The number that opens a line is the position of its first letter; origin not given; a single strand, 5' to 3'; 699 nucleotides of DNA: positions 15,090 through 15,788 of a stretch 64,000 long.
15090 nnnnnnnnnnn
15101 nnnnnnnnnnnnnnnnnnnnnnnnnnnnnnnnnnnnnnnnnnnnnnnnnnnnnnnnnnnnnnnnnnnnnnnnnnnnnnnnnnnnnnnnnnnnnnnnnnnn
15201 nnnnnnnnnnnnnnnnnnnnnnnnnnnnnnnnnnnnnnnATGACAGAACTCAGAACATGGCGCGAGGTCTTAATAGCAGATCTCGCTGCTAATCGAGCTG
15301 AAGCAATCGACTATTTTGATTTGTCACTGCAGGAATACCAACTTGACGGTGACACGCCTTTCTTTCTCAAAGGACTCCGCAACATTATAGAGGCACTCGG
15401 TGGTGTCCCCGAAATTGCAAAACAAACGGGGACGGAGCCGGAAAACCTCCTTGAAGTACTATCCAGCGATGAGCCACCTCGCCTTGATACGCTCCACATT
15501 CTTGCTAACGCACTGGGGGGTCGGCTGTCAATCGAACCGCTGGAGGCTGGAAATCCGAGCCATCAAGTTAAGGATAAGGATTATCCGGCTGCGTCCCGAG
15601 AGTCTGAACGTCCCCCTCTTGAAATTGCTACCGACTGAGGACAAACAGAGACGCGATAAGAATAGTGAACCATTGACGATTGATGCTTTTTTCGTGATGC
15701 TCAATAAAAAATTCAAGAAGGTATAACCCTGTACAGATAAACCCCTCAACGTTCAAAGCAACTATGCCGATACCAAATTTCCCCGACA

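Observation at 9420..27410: Candidate ECF-sigma export regulon defined by three copies of one promoter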

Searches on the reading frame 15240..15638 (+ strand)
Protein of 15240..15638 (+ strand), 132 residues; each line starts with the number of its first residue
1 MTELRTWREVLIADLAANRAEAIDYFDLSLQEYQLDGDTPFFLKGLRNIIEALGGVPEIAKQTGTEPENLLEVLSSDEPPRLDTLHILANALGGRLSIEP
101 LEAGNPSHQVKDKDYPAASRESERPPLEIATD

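Call 8: search_protein_families(library=pfam, proteins=[window:15240-15638:+])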
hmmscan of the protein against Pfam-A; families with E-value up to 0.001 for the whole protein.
window:15240-15638:+ (132 aa): 1 family
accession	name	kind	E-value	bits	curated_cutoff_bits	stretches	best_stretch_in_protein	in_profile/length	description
PF21716.3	dnstrm_HI1420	-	2.3e-06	27.8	27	1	33-99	24-89/90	Probable addiction module antidote protein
